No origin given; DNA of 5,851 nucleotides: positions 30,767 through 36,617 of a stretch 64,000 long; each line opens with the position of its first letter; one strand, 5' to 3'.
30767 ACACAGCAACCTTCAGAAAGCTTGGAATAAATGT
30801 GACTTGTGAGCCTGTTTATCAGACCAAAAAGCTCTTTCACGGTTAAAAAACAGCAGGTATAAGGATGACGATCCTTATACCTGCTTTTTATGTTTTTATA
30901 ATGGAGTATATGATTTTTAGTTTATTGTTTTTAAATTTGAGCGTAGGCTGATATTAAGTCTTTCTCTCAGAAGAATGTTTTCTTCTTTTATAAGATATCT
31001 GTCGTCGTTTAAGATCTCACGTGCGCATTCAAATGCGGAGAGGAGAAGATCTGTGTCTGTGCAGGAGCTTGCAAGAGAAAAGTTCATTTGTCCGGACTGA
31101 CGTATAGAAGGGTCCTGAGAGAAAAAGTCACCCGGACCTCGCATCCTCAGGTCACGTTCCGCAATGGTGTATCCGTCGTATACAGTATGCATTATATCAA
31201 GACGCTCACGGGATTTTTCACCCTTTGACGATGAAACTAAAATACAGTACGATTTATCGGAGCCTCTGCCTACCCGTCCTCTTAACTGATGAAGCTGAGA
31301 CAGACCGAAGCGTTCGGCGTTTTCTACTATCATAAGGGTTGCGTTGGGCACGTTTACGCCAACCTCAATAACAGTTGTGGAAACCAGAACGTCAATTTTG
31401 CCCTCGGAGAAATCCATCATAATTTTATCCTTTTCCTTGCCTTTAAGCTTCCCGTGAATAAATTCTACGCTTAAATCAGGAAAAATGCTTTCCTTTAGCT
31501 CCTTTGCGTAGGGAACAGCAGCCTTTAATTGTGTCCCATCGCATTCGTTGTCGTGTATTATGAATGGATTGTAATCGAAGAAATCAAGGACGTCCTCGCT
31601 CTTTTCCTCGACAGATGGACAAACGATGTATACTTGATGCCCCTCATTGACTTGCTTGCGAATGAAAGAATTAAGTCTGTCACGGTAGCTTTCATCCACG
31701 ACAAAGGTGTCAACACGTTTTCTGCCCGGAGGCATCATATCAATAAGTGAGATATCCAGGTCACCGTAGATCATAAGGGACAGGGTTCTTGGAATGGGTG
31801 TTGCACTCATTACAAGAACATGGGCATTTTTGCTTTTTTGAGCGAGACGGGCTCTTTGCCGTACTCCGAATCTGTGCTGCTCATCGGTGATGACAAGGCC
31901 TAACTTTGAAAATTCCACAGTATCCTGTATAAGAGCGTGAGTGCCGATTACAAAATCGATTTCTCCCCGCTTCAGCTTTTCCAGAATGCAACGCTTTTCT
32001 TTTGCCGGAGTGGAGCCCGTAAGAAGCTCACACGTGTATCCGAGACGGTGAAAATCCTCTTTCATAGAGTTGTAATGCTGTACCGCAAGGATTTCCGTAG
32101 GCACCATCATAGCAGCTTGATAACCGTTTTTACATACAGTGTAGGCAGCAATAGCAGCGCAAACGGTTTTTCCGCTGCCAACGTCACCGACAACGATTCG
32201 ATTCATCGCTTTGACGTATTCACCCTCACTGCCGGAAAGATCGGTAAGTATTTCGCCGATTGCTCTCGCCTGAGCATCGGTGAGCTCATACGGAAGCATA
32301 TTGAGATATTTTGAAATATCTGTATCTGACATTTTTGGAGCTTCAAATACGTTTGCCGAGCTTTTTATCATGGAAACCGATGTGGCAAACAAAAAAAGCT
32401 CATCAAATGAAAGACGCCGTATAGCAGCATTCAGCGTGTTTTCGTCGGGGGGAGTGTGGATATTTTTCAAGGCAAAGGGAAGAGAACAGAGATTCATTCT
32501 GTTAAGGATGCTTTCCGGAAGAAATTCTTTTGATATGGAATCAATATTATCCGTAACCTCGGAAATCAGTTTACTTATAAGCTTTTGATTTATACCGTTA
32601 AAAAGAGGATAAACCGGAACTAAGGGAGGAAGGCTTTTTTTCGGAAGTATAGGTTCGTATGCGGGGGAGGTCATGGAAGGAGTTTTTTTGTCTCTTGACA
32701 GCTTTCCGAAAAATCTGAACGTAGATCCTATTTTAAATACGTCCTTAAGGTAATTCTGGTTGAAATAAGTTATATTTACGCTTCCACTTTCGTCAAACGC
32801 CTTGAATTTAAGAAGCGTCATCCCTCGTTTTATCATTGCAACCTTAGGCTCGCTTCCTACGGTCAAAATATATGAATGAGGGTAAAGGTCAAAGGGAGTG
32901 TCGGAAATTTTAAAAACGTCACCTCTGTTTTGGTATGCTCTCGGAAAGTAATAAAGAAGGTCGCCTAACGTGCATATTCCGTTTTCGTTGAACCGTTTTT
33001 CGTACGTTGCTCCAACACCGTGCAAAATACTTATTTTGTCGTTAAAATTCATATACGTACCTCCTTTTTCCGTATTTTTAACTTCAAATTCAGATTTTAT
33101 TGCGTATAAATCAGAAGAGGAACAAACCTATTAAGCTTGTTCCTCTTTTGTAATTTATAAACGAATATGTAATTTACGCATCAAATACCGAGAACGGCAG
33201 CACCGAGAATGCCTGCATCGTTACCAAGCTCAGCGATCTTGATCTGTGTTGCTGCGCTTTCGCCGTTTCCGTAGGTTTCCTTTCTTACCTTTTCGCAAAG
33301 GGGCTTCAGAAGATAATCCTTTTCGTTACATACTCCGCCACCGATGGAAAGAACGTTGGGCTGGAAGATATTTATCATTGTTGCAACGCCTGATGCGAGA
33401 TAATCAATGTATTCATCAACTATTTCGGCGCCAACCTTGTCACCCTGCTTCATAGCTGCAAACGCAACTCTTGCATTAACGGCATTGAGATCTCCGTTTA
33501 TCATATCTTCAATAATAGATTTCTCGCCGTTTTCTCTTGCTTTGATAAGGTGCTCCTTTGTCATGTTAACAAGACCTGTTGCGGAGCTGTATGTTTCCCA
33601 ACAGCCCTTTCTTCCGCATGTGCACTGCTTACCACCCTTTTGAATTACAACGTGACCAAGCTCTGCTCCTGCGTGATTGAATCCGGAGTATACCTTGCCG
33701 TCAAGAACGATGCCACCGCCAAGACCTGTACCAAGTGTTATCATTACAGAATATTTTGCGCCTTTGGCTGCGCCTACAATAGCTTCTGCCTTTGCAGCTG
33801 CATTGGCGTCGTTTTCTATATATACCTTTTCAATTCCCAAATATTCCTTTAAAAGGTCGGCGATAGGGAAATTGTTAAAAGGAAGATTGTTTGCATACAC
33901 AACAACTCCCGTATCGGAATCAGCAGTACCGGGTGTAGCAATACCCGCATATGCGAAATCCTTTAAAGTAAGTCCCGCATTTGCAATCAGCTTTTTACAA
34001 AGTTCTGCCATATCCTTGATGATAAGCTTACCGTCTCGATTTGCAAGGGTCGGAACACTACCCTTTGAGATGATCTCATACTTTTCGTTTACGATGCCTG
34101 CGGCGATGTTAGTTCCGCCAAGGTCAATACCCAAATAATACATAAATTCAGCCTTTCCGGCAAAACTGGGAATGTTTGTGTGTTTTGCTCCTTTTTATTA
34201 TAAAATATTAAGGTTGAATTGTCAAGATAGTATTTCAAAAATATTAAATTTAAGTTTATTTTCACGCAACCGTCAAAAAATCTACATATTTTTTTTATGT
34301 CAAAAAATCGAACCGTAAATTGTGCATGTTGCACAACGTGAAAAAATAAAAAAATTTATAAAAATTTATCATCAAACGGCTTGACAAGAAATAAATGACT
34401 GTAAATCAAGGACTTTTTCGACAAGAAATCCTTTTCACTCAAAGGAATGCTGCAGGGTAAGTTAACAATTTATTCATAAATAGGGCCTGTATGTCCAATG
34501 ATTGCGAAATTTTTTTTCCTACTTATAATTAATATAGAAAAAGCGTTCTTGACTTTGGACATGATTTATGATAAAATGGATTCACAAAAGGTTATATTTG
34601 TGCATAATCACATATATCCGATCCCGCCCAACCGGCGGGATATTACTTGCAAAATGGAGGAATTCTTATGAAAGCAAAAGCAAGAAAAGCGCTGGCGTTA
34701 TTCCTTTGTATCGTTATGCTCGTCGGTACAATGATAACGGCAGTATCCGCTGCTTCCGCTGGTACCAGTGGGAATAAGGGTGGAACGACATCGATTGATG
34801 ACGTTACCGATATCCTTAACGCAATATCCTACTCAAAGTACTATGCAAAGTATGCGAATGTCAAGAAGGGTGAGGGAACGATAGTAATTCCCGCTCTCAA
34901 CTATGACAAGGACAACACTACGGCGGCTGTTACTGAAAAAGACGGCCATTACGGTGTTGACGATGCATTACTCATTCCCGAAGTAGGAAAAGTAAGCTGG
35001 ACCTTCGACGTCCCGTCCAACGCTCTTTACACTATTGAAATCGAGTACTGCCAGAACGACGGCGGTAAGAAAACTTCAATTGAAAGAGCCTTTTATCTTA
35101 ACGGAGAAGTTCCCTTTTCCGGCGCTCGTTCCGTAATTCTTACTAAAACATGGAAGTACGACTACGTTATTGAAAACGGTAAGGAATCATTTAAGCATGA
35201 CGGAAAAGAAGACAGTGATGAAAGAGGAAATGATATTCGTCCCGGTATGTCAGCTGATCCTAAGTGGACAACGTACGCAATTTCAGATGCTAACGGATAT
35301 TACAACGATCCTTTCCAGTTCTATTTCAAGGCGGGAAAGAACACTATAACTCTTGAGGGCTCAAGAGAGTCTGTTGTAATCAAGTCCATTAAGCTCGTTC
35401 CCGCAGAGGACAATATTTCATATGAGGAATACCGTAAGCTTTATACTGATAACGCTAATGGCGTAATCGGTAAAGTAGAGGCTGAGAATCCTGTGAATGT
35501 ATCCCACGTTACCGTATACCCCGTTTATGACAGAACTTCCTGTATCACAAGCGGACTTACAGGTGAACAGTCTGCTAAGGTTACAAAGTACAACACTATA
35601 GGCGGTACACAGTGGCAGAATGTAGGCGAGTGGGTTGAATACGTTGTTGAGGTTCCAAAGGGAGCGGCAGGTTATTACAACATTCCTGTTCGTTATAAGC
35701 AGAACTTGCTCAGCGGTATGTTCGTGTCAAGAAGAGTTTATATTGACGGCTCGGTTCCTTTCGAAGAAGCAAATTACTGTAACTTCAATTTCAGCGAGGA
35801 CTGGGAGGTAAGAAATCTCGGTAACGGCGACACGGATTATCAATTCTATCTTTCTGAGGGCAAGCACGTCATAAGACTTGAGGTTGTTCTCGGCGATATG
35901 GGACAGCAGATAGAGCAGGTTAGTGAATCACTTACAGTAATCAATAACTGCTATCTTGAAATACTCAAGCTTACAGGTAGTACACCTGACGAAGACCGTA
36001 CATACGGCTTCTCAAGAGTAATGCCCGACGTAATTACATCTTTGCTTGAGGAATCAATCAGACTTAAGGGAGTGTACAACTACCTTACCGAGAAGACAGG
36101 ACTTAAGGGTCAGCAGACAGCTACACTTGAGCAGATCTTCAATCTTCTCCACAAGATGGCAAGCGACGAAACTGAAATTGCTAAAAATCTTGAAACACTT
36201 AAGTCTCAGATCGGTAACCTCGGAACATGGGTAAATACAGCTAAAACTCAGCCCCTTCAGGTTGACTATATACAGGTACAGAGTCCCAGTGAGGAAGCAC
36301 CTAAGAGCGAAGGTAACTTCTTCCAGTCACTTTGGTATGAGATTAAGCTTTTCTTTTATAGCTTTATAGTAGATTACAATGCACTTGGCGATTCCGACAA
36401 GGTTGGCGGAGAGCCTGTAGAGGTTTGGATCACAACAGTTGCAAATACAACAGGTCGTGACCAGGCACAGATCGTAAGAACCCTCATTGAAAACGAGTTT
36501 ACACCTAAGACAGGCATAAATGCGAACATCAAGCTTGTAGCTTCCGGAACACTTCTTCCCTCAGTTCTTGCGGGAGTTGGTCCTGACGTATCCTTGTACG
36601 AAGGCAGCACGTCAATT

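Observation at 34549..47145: Seven-gene locus: one giant CBM-bearing binding protein, two full permease pairs and two large accessory proteins, with no ATPase, regulator or known glycosidase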

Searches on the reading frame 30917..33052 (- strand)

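Call 8: search_protein_families(library=pfam, proteins=[window:30917-33052:-], max_evalue=0.001)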
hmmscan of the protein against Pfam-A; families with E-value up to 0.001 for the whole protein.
window:30917-33052:- (711 aa): 6 families
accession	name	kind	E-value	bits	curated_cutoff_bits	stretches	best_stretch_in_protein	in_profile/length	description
PF00270.35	DEAD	-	8.1e-26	91.2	26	1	259-424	2-164/167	DEAD/DEAH box helicase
PF00271.37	Helicase_C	-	1.4e-25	90.1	23.5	1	516-596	31-108/110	Helicase conserved C-terminal domain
PF17191.10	RecG_wedge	-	3.7e-18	66.1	23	1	8-166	3-158/162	RecG wedge domain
PF04851.21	ResIII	-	1.1e-12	48.6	22.5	1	255-419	2-162/164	Type III restriction enzyme, res subunit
PF19833.4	RecG_dom3_C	-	1.2e-08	35.3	26.8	1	626-700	3-74/87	ATP-dependent DNA helicase RecG, domain 3, C-terminal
PF01336.31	tRNA_anti-codon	-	0.00031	21.1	27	1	74-134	10-74/75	OB-fold nucleic acid binding domain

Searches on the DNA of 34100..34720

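Call 59: search_rna_families(source=window, start=34100, end=34720, threshold=evalue, max_evalue=1)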
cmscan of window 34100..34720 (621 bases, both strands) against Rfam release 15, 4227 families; matches with E-value up to 1: 2.
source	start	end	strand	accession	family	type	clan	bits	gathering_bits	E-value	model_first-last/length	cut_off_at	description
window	34179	34213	+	RF02888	BtsR1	Gene; sRNA;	-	19.6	66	0.25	1-51/51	no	Bacillus sRNA 1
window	34488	34565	+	RF00856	mir-232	Gene; miRNA;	-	18.7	67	0.46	1-80/80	no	mir-232 microRNA precursor family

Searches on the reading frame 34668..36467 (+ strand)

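Call 37: search_protein_families(library=pfam, proteins=[window:34668-36467:+], max_evalue=5)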
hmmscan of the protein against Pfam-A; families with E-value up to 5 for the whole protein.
window:34668-36467:+ (600 aa): 1 family
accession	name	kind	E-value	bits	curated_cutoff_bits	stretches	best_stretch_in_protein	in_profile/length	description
PF05031.18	NEAT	-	0.13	13.1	32.8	1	205-243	22-59/119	Iron Transport-associated domain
